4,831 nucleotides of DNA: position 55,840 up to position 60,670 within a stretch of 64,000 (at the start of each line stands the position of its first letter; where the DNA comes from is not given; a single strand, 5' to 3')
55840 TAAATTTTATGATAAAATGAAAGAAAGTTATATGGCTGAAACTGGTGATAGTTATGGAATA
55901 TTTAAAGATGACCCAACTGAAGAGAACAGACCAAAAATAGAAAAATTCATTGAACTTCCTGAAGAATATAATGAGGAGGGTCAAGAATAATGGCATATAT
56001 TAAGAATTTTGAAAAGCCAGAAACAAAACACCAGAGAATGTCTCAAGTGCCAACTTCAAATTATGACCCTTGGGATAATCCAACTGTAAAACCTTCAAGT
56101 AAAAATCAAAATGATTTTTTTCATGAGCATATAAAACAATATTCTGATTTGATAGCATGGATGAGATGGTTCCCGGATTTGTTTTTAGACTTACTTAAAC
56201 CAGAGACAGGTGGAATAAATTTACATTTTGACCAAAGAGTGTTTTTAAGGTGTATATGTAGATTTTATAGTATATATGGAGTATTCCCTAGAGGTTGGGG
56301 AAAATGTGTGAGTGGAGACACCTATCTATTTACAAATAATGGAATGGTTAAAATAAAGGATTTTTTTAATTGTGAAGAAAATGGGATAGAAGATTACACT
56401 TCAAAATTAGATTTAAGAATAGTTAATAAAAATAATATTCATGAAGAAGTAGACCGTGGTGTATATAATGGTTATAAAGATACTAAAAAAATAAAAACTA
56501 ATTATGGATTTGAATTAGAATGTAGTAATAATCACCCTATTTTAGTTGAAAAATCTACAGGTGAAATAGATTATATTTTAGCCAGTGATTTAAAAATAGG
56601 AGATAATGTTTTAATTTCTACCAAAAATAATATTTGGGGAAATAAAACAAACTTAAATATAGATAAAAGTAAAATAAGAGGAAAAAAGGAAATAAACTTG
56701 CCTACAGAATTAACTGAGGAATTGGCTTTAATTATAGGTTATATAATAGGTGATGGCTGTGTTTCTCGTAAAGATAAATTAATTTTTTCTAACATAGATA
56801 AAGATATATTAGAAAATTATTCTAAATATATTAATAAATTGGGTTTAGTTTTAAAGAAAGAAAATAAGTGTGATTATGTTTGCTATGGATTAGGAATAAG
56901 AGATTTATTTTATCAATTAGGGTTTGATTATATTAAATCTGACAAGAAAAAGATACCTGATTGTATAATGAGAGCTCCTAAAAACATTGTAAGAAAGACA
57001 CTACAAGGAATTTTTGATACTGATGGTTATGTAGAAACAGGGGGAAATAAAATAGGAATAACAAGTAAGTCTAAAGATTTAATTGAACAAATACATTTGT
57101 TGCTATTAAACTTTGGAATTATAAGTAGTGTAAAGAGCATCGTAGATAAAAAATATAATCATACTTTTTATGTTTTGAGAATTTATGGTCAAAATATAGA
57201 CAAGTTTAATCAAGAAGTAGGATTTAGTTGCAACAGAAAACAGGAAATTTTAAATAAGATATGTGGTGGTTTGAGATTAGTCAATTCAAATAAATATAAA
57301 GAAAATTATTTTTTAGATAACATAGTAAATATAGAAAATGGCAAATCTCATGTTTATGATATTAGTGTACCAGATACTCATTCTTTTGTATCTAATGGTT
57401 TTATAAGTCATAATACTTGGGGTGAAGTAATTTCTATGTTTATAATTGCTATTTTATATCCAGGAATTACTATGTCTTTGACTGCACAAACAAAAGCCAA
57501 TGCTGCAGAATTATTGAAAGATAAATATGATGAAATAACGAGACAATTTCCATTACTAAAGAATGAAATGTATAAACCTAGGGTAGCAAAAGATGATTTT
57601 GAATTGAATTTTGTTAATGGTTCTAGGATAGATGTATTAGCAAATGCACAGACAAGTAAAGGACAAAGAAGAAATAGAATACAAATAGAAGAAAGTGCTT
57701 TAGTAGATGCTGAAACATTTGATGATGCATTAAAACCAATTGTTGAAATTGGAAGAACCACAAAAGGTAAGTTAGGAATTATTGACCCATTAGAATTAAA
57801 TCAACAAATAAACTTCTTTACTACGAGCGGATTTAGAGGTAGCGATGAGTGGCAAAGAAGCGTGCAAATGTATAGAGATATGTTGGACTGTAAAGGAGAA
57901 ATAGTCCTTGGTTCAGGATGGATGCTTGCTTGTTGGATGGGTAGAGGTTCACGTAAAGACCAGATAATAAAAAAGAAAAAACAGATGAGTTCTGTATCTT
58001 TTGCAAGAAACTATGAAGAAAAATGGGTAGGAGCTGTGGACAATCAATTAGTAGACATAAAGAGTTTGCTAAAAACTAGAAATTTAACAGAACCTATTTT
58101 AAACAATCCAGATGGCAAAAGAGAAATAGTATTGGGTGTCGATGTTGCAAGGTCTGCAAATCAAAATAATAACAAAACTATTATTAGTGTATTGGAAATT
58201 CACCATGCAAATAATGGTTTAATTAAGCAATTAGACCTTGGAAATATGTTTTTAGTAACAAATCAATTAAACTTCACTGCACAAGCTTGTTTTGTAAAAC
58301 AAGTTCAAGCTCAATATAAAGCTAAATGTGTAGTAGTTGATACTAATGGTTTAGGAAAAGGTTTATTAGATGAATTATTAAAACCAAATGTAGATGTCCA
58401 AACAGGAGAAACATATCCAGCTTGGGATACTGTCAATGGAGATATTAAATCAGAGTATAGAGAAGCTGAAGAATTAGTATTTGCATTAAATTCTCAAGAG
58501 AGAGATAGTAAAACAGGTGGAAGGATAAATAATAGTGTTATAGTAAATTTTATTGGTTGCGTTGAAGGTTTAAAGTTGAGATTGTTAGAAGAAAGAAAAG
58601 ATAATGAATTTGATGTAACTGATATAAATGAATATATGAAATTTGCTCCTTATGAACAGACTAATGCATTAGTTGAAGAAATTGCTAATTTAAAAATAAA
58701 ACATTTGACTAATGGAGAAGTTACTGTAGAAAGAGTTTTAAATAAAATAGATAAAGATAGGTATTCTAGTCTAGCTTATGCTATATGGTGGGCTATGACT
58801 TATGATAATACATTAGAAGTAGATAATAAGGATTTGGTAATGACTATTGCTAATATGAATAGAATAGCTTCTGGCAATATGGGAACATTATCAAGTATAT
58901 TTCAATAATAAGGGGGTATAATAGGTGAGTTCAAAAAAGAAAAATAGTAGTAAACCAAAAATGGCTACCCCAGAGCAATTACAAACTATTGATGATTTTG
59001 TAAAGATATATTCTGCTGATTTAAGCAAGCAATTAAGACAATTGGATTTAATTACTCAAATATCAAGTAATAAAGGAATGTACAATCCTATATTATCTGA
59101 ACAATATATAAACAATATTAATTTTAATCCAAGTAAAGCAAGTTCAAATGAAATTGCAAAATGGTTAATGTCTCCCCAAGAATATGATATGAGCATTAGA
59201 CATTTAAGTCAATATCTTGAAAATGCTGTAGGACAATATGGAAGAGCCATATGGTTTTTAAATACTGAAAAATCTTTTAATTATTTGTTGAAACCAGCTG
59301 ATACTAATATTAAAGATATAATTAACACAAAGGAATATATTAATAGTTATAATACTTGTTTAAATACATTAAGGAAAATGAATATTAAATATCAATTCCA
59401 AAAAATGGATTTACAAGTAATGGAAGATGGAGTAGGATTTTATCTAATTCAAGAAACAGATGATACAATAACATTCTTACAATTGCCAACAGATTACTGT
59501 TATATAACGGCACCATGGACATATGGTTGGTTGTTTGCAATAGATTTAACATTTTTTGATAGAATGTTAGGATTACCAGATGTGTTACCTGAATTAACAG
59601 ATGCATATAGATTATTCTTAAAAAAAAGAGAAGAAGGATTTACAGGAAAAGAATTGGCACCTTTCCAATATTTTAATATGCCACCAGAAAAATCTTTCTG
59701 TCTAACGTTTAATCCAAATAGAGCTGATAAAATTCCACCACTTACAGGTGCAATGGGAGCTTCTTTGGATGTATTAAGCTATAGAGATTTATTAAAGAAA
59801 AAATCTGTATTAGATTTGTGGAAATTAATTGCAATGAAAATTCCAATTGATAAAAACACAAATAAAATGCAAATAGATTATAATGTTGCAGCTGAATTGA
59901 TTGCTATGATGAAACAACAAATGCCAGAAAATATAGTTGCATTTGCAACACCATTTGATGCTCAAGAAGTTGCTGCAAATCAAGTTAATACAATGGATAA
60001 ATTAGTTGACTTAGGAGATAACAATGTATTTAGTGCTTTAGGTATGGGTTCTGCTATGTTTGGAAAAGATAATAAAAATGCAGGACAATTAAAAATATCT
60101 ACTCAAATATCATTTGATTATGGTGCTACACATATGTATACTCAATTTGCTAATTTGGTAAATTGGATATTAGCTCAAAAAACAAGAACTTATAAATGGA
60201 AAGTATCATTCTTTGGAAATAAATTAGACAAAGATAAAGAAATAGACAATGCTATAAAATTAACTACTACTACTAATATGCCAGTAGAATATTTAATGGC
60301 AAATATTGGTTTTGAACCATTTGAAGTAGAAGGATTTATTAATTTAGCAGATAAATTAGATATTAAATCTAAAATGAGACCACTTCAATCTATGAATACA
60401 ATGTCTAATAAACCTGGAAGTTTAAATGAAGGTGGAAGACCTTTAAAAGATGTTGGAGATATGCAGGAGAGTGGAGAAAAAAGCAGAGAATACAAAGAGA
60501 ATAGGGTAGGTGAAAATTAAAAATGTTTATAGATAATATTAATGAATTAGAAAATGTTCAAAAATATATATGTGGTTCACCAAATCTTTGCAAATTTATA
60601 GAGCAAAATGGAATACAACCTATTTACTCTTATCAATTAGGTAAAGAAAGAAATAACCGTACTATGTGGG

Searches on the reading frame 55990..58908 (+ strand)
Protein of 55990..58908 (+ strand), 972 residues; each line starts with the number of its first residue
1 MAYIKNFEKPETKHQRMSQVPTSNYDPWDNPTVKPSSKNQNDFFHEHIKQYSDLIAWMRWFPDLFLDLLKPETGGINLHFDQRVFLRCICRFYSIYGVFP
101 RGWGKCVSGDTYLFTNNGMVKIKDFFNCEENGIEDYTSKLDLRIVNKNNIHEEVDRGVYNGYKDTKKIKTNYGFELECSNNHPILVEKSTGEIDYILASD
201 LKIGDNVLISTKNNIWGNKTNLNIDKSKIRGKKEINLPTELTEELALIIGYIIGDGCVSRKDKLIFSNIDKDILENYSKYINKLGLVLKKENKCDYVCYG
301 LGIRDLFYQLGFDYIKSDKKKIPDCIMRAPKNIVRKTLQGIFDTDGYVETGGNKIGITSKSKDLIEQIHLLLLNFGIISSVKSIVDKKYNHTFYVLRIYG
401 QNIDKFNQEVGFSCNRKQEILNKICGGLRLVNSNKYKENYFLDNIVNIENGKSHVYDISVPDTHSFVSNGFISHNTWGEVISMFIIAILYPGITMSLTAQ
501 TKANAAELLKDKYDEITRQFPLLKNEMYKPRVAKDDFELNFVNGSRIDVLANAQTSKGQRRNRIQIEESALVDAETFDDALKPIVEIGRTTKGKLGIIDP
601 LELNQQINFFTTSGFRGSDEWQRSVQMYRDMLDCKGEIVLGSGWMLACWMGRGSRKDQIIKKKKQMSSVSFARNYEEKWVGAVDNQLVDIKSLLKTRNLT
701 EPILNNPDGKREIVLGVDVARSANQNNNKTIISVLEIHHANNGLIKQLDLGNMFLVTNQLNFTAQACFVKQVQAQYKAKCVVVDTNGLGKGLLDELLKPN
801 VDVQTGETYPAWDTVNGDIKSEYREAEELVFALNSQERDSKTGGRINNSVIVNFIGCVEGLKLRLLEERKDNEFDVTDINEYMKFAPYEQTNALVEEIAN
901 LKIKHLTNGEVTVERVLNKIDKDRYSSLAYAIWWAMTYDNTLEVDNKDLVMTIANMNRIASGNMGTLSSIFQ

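Call 18: search_protein_families(library=pfam, proteins=[window:55990-58908:+], max_evalue=0.001)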
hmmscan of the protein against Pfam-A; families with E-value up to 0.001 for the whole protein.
window:55990-58908:+ (972 aa): 2 families
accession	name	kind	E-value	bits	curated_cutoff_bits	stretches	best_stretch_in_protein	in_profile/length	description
PF14528.11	LAGLIDADG_3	-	4.6e-26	91.3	22.5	2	334-411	3-82/82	LAGLIDADG-like domain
PF14890.11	Intein_splicing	-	1.2e-14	54.8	35.8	1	115-475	4-155/155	Intein splicing domain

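Call 19: search_protein_families(library=phrogs, proteins=[window:55990-58908:+], max_evalue=0.001)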
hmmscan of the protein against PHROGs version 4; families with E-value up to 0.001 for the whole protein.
window:55990-58908:+ (972 aa): 7 families
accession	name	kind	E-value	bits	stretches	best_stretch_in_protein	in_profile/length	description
phrog_15503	-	unknown function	3.2e-56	191.5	2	476-649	99-244/245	-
phrog_9666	-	unknown function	1.5e-40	140.2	2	96-417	57-362/779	-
phrog_24618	-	unknown function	4.3e-20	73.3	1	751-947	17-219/230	-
phrog_26582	-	unknown function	4.9e-12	46.8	1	693-938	91-337/363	-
phrog_30356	-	DNA, RNA and nucleotide metabolism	1.9e-10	40.5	1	240-382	483-635/823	helicase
phrog_17415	-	head and packaging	5.1e-10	39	1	105-226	188-299/940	terminase large subunit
phrog_36964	-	head and packaging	3.9e-08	32.8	1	248-705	217-657/890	terminase large subunit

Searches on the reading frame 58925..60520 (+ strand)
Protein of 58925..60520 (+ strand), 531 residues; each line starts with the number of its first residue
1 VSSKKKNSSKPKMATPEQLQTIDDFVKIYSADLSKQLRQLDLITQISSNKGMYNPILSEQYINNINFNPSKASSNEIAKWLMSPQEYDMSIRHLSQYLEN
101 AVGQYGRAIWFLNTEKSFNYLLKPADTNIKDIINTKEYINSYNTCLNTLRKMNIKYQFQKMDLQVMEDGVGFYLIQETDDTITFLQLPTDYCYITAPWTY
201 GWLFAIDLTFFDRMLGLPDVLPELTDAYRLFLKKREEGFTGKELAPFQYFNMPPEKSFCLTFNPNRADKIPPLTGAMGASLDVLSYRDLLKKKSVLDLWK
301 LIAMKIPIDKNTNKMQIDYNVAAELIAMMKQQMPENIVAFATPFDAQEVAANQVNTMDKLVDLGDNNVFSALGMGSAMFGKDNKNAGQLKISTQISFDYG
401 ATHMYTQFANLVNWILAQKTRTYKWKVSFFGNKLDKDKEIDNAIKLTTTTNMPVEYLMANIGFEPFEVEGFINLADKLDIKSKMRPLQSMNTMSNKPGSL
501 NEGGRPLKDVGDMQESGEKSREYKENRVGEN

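Call 18: search_protein_families(library=pfam, proteins=[window:58925-60520:+], max_evalue=0.001)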
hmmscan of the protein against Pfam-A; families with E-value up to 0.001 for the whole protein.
window:58925-60520:+ (531 aa): 0 families

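Call 19: search_protein_families(library=phrogs, proteins=[window:58925-60520:+], max_evalue=0.001)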
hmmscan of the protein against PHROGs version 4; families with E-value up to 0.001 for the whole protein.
window:58925-60520:+ (531 aa): 1 family
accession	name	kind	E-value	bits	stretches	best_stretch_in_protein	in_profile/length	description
phrog_2739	-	head and packaging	1.1e-68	233.1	1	53-525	21-497/501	portal protein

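Call 21: search_dna_similar(query=window:58925-60520:+, collection=phages, mode=protein, max_rows=15)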
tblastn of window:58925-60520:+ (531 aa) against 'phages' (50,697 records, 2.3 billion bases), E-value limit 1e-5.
Records with a match: 70; places in all: 70; records where one place covers at least 80% of the query: 52.
Best place of each record, by identity: <60% 70.
By first word of the organism name: Lactococcus 22; Bacillus 14; Enterococcus 7; Clostridioides 6; Mammaliicoccus 4; Staphylococcus 4; Bacteriophage 3; Thomasclavelia 2; Brevibacillus 2; Clostridium 2; and 4 more.
By host as written in the record: Lactococcus lactis 17; - 5; Bacillus cereus 5; Enterococcus faecium 4; Clostridioides difficile 3; Thomasclavelia ramosa YY17 2; Brevibacillus laterosporus 2; Staphylococcus epidermidis 36-1 2; and 23 more.
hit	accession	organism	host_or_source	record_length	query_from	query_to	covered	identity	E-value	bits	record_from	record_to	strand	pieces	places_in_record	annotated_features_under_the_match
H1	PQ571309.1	Thomasclavelia phage TR-TP1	Thomasclavelia ramosa YY17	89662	16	524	96%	39.0%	6e-127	414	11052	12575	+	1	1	portal protein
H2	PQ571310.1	Thomasclavelia phage TR-TP2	Thomasclavelia ramosa YY17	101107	16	524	96%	39.0%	6e-127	414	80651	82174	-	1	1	portal protein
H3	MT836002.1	Bacteriophage sp.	human fecal samples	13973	70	514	84%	25.9%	9e-32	136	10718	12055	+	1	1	record has no annotation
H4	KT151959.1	Brevibacillus phage Sundance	Brevibacillus laterosporus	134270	68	526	86%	24.5%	5e-34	143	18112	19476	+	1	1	putative structural protein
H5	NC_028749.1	Brevibacillus phage Sundance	Brevibacillus laterosporus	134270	68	526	86%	24.5%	5e-34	143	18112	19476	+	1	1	portal protein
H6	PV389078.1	Mammaliicoccus phage phi36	Mammaliicoccus sciuri Dog036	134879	74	526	85%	24.0%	4e-25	116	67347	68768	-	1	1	portal protein | hypothetical protein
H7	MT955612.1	Staphylococcus phage SPbeta-like 2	Staphylococcus haemolyticus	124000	41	522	91%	22.3%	3e-18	95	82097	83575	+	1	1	hypothetical protein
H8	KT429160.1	Staphylococcus phage SPbeta-like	Staphylococcus epidermidis 36-1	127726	41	522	91%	22.3%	3e-18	95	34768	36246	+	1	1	hypothetical protein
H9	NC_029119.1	Staphylococcus phage SPbeta-like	Staphylococcus epidermidis 36-1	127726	41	522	91%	22.3%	3e-18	95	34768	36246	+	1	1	portal protein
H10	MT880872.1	Staphylococcus phage PhiSepi-HH3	Staphylococcus epidermidis HD21-2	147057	41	522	91%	22.3%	3e-18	95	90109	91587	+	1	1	hypothetical protein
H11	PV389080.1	Mammaliicoccus phage phi127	Mammaliicoccus sciuri Dog127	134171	74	526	85%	23.1%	3e-24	113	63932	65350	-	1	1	portal protein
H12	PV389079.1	Mammaliicoccus phage phi116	Mammaliicoccus sciuri Dog116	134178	74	526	85%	23.1%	3e-24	113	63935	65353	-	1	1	portal protein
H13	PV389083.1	Mammaliicoccus phage phi6255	Mammaliicoccus sciuri IVB6255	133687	74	526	85%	23.1%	4e-24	113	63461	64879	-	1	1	portal protein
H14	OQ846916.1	Alicyclobacillus phage KKP_3916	Alicyclobacillus acidoterrestris strain ...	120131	71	527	86%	22.8%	3e-29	129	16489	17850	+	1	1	hypothetical protein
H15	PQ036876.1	Lactococcus phage PMBT69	Lactococcus lactis subsp. cremoris ...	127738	90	521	81%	23.2%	1e-20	102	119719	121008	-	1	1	hypothetical protein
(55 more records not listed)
